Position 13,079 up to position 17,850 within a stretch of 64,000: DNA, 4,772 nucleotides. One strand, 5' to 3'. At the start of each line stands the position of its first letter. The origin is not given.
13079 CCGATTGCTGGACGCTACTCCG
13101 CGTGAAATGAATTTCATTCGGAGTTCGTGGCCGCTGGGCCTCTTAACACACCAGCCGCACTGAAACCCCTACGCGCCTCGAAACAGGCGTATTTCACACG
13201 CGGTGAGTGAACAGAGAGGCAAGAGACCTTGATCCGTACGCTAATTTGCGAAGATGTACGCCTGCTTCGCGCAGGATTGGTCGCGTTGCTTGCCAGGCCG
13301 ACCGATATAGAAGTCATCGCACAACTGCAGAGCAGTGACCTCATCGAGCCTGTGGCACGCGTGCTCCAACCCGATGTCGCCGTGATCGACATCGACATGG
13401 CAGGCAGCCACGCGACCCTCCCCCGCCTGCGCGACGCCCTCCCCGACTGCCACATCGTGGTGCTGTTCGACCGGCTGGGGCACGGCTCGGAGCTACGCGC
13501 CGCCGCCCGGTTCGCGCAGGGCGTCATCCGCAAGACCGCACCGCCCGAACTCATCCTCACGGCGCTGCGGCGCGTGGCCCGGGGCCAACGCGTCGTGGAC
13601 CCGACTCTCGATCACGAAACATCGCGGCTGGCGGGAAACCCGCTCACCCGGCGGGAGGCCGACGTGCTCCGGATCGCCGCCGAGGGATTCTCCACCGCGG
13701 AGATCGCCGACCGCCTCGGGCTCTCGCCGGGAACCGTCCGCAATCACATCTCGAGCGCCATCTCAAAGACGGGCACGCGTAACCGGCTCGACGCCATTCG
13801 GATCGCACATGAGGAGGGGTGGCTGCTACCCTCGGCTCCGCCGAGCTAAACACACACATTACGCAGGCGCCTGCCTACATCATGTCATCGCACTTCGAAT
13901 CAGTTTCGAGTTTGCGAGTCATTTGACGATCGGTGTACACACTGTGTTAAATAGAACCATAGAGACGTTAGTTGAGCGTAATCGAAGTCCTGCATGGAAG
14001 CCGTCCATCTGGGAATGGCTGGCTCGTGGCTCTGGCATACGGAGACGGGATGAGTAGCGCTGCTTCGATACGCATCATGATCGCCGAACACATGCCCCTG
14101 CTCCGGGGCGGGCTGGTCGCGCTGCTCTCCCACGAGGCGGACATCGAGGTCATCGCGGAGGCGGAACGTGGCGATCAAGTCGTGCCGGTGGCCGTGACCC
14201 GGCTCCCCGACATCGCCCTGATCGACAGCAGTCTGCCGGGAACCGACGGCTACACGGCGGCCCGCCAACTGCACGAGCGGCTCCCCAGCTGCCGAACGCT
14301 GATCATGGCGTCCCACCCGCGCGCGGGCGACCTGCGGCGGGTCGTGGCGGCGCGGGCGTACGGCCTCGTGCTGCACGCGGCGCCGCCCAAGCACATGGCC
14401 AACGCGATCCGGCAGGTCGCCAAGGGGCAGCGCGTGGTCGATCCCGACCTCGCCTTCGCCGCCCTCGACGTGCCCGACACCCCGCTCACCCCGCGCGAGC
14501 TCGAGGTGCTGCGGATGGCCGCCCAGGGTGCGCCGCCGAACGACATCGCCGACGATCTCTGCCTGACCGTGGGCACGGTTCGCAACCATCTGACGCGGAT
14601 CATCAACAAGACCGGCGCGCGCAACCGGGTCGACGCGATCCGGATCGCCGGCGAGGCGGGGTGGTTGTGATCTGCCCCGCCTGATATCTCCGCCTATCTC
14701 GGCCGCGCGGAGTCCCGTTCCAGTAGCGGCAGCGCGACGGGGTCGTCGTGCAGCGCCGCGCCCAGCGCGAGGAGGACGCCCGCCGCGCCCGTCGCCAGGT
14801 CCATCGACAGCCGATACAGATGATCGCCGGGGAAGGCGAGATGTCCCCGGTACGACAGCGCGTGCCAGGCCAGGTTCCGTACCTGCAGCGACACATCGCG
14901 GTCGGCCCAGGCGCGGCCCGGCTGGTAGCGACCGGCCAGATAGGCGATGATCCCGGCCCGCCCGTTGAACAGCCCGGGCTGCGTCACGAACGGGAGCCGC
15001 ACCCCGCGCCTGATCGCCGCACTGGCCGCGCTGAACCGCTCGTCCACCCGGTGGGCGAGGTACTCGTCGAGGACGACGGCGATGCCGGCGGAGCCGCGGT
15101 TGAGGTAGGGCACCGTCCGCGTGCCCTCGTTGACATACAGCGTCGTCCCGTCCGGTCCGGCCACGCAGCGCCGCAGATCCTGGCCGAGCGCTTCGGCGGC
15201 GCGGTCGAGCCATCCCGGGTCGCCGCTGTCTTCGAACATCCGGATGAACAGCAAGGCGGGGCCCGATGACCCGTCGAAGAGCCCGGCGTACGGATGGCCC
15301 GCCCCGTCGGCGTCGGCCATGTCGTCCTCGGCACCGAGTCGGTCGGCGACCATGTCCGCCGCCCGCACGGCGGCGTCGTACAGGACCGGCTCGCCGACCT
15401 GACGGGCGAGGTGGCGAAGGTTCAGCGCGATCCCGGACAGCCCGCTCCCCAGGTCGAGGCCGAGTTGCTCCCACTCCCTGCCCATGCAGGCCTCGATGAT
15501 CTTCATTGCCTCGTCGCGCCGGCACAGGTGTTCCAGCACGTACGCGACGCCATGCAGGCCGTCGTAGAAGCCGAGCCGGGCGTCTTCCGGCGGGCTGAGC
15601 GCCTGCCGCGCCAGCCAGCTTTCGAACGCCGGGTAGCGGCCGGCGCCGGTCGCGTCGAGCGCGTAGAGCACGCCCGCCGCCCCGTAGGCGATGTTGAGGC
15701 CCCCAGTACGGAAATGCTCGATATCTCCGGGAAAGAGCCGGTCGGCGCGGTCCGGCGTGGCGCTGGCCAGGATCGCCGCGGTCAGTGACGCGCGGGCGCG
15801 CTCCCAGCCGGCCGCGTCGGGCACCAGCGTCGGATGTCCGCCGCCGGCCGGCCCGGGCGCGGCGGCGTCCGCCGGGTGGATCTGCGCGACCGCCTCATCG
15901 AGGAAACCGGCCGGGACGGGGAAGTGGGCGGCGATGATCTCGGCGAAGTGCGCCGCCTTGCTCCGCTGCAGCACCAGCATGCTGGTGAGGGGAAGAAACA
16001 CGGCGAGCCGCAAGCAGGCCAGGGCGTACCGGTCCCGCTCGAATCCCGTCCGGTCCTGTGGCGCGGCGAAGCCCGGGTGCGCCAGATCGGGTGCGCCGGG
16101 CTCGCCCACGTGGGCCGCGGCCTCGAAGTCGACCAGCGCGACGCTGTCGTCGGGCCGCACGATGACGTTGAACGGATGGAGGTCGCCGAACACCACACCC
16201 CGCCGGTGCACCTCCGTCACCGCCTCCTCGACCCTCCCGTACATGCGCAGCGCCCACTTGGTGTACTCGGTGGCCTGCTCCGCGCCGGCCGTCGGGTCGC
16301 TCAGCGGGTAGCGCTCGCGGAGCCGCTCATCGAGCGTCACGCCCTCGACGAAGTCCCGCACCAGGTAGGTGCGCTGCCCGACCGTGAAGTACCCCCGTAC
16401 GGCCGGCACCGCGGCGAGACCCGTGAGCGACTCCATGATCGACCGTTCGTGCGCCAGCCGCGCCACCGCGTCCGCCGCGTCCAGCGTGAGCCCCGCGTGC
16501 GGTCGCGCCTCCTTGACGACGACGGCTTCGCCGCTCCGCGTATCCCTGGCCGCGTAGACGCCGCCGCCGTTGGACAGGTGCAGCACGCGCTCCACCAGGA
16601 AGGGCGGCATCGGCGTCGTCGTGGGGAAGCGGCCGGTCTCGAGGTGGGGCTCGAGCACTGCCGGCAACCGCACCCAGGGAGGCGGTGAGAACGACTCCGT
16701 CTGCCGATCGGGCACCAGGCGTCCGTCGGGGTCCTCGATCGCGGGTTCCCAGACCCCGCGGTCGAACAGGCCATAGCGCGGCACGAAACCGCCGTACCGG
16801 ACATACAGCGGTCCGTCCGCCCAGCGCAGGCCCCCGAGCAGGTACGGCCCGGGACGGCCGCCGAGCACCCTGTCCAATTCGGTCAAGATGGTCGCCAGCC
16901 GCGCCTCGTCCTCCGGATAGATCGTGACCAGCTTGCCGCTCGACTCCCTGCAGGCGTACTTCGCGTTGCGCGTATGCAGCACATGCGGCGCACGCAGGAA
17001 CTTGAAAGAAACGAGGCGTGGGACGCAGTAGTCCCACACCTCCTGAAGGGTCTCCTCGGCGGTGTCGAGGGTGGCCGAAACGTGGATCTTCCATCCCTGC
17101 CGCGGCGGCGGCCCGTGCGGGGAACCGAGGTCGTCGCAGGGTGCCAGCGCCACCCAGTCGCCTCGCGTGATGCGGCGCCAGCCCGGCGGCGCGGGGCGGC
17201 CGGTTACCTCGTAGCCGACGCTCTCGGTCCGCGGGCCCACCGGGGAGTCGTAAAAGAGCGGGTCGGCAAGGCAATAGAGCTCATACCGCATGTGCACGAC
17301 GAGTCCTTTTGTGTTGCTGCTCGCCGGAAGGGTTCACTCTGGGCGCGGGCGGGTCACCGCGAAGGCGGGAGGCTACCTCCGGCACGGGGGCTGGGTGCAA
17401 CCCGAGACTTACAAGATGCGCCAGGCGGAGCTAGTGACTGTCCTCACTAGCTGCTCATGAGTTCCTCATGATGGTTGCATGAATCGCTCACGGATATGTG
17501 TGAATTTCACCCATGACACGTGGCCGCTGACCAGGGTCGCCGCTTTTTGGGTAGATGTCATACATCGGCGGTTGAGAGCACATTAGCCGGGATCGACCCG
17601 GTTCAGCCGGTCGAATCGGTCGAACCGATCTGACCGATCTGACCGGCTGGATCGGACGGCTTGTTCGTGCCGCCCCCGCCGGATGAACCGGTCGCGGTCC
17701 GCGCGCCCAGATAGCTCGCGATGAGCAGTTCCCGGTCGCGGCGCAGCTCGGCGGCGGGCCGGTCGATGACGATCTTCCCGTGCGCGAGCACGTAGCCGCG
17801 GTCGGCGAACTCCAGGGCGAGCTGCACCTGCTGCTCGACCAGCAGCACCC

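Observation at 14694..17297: Class III lanthipeptide synthetase (LanKC) without an adjacent precursor peptide gene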

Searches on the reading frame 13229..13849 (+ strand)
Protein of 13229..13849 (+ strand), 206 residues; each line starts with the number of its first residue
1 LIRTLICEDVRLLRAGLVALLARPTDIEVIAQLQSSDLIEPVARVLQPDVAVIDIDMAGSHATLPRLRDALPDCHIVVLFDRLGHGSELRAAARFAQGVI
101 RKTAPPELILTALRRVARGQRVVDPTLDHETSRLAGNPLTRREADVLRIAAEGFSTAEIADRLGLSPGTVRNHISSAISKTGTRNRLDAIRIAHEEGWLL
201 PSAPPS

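Call 53: search_protein_families(library=pfam, proteins=[window:13229-13849:+], max_evalue=0.001)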
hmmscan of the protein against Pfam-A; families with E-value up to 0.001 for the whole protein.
window:13229-13849:+ (206 aa): 12 families
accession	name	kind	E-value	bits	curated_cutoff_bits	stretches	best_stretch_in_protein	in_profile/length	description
PF00196.25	GerE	-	1.4e-16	60.3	23.5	1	138-193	2-57/57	Bacterial regulatory proteins, luxR family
PF08281.18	Sigma70_r4_2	-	2.5e-08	33.9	25.7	1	142-177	14-50/54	Sigma-70, region 4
PF13384.12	HTH_23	-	1.5e-06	28.3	24.6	1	141-174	5-38/50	Homeodomain-like domain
PF04545.22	Sigma70_r4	-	2.3e-05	24.2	24.1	1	139-180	5-47/50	Sigma-70, region 4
PF12840.13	HTH_20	-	4.6e-05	23.7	27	1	150-174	15-39/51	Helix-turn-helix domain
PF04967.18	HTH_10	-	0.0001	22.4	23.1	0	154-180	24-50/53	HTH DNA binding domain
PF13412.12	HTH_24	-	0.0001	22.2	21.9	1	155-175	19-39/48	Winged helix-turn-helix DNA-binding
PF00072.30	Response_reg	-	0.00024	21.7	30.2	1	5-113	2-110/111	Response regulator receiver domain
PF14493.12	HTH_40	-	0.00031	21.4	27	1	149-180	8-39/89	Helix-turn-helix domain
PF08279.18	HTH_11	-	0.00034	20.9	25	1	147-176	9-38/55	HTH domain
PF13551.12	HTH_29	-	0.00052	20.5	28.1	0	146-175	4-34/64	Winged helix-turn helix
PF22943.2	HTH_68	-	0.00068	19.7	27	0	145-171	9-35/45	Putative helix-turn-helix domain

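Call 69: search_protein_families(library=ncbifam, proteins=[window:13229-13849:+], max_evalue=0.01)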
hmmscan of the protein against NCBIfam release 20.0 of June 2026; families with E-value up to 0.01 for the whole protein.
window:13229-13849:+ (206 aa): 38 families (the best 25 are shown)
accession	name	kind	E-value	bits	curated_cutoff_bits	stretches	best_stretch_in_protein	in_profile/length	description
NF047785.1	respo_reg_MadR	equivalog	1.3e-20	73.7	300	1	2-197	1-207/209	MadR family response regulator transcription factor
NF007935.0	PRK10651.1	equivalog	9e-20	70.8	250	1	4-195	9-212/216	two-component system response regulator NarL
NF052445.1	RespRegMctR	equivalog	3e-18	66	300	1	2-197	2-203/205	two-component system response regulator MctR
NF011896.0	PRK15369.1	equivalog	3.4e-17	62.8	242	1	3-180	5-191/211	two component system response regulator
NF007685.0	PRK10360.1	equivalog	7.6e-16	58.5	258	1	1-191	1-190/196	response regulator transcription factor UhpA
NF007708.0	PRK10403.1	equivalog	2.8e-14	53.1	343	1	3-189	8-204/215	nitrate/nitrite response regulator protein NarP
NF007018.1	PRK09483.1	equivalog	5.4e-12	45.8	280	1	1-192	1-202/217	UvrY/SirA/GacA family response regulator transcription factor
NF052366.1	photon_PedR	equivalog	3e-11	43.3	120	1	139-197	3-61/74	photosynthetic electron transport-dependent transcriptional regulator PedR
NF007403.0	PRK09935.1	equivalog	5.5e-10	39.2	271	1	6-194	8-205/210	fimbria biosynthesis transcriptional regulator FimZ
TIGR03020.2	EpsA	equivalog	6.6e-10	39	170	1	109-190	163-242/247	XrtB/PEP-CTERM-associated transcriptional regulator EpsA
NF003420.0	PRK04841.1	equivalog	4.1e-09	35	537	1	137-194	837-894/903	HTH-type transcriptional regulator MalT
TIGR03541.1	reg_near_HchA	equivalog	1e-08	35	215.6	1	136-197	169-230/232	PA1136 family autoinducer-binding transcriptional regulator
NF047402.1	TransRegVisN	equivalog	4.9e-08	32.5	250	1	138-193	185-240/246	transcriptional regulator VisN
NF007419.0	PRK09958.1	equivalog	5.2e-08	32.7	251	1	4-194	3-199/204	acid-sensing system DNA-binding response regulator EvgA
NF047403.1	TransRegVisR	equivalog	2.5e-07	30.4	300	1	130-193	150-213/220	transcriptional regulator VisR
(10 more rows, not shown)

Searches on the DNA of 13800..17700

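Call 61: search_rna_families(source=window, start=13800, end=17700, threshold=evalue, max_evalue=1)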
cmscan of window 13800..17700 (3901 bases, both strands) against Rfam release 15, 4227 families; matches with E-value up to 1: 0.
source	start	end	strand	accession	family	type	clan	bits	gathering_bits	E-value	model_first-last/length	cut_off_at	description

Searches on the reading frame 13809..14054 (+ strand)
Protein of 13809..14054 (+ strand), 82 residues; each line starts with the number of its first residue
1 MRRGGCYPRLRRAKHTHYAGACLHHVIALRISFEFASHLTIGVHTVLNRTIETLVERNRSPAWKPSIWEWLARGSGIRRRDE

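Call 70: search_protein_families(library=ncbifam, proteins=[window:13809-14054:+], max_evalue=10)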
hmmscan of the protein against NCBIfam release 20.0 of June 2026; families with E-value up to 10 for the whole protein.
seq(82 aa): 1 family
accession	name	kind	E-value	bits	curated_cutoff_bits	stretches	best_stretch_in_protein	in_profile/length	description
NF043053.1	T4SS_Ceg17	equivalog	0.13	10.8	800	1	25-60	98-133/685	Dot/Icm T4SS effector Ceg17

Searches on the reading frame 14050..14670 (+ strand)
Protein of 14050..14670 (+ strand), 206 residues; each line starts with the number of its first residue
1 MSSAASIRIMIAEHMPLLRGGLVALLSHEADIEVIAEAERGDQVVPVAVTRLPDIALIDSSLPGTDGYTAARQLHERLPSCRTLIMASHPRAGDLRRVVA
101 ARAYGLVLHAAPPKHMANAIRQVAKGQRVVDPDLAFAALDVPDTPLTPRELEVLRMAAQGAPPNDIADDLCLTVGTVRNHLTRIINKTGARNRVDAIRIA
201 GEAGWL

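Call 53: search_protein_families(library=pfam, proteins=[window:14050-14670:+], max_evalue=0.001)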
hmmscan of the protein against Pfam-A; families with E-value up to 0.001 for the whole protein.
window:14050-14670:+ (206 aa): 3 families
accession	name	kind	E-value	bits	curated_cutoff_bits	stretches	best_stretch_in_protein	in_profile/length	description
PF00196.25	GerE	-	1.5e-15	57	23.5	1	145-200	2-57/57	Bacterial regulatory proteins, luxR family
PF00072.30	Response_reg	-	5.5e-12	46.3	30.2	1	9-120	1-110/111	Response regulator receiver domain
PF13384.12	HTH_23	-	0.00054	20.1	24.6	0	150-183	7-40/50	Homeodomain-like domain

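Call 69: search_protein_families(library=ncbifam, proteins=[window:14050-14670:+], max_evalue=0.01)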
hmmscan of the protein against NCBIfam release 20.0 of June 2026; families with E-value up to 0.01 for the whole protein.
window:14050-14670:+ (206 aa): 44 families (the best 25 are shown)
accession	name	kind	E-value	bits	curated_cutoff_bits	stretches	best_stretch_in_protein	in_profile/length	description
NF007935.0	PRK10651.1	equivalog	3.2e-28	98.4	250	1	4-197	4-207/216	two-component system response regulator NarL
NF011896.0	PRK15369.1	equivalog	7.3e-25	87.8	242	1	6-199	3-203/211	two component system response regulator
NF052445.1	RespRegMctR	equivalog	2.7e-24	85.7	300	1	7-203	2-202/205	two-component system response regulator MctR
NF047785.1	respo_reg_MadR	equivalog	4.4e-23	81.7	300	1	7-204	1-207/209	MadR family response regulator transcription factor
NF007018.1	PRK09483.1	equivalog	1.6e-22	80.2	280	1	7-200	2-203/217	UvrY/SirA/GacA family response regulator transcription factor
NF007708.0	PRK10403.1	equivalog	1.4e-21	77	343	1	1-196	1-204/215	nitrate/nitrite response regulator protein NarP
NF007685.0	PRK10360.1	equivalog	1.4e-17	64.2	258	1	10-197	6-189/196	response regulator transcription factor UhpA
NF007403.0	PRK09935.1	equivalog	2e-15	56.9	271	1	9-200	6-204/210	fimbria biosynthesis transcriptional regulator FimZ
NF041830.1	RR_TF_ErdR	exception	8.8e-11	41.9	390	1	8-197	3-202/213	response regulator transcription factor ErdR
NF009206.0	PRK12555.1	subfamily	4.1e-10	39.1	342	1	7-117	1-109/340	chemotaxis-specific protein-glutamate methyltransferase CheB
NF007419.0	PRK09958.1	equivalog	5.1e-10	39.3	251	1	10-199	4-197/204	acid-sensing system DNA-binding response regulator EvgA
NF052366.1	photon_PedR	equivalog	7.1e-10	38.9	120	1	146-204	3-61/74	photosynthetic electron transport-dependent transcriptional regulator PedR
NF040749.1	tetrathio_RR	equivalog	1.5e-09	37.8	290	1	53-193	44-181/191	tetrathionate respiration response regulator TtrR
NF001965.0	PRK00742.1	subfamily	7.1e-09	35.3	293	1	6-92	3-88/357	chemotaxis-specific protein-glutamate methyltransferase CheB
TIGR03020.2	EpsA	equivalog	4.6e-08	33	170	1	115-197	162-242/247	XrtB/PEP-CTERM-associated transcriptional regulator EpsA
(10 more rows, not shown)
